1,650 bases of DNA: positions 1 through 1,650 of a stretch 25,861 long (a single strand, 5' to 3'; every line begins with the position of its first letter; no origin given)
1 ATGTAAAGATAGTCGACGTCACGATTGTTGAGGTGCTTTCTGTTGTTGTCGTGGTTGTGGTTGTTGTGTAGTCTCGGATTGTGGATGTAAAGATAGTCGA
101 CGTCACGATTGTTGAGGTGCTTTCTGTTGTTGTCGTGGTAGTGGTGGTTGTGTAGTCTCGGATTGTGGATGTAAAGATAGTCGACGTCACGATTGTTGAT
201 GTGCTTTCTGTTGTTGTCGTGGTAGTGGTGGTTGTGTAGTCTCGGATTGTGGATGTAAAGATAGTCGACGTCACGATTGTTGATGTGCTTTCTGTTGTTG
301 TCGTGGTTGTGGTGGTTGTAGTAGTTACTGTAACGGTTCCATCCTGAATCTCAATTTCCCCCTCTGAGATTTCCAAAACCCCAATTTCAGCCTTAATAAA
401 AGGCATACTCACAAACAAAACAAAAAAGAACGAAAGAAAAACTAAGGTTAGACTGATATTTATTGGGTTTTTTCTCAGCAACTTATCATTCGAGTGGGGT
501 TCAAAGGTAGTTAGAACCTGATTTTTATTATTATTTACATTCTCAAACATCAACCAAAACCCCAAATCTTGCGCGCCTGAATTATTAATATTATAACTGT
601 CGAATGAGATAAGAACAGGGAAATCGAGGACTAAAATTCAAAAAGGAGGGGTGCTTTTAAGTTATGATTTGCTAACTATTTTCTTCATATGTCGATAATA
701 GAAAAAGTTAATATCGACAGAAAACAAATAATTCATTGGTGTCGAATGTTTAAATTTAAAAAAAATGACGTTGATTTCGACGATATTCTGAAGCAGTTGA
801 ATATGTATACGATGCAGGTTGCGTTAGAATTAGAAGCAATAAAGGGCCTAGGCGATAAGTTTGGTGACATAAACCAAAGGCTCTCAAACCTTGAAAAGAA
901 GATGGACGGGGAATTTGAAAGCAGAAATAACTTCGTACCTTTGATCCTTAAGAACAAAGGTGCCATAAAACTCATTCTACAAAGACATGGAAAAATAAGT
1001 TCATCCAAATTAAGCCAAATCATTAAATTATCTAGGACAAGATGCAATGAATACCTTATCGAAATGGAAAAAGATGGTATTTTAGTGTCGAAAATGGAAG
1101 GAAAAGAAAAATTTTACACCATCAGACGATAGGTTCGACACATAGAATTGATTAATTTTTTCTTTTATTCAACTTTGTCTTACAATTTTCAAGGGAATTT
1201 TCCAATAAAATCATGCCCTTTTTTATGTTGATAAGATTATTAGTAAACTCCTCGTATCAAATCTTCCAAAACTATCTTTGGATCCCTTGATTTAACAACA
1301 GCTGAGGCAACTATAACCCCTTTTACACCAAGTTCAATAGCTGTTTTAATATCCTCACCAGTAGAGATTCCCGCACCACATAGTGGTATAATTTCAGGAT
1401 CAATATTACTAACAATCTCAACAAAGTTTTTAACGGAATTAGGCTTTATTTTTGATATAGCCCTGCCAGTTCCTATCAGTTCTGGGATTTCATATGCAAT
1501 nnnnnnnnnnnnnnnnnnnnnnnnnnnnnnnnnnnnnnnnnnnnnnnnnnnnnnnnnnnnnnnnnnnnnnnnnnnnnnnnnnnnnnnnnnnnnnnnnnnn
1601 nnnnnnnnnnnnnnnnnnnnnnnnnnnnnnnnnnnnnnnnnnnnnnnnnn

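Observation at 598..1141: Winged-helix gene embedded in an array of TGTCGA inverted repeats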

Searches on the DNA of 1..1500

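Call 68: search_rna_families(source=window, start=1, end=1500, threshold=evalue, max_evalue=1)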
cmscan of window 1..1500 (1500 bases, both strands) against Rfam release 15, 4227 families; matches with E-value up to 1: 0.
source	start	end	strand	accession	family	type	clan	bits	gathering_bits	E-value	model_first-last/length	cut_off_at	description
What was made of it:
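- Rfam finds nothing in 1-1500 (call 68).
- Tried and rejected: Known RNA: Rfam finds nothing in 1-1500 at E<=1 (call 68).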
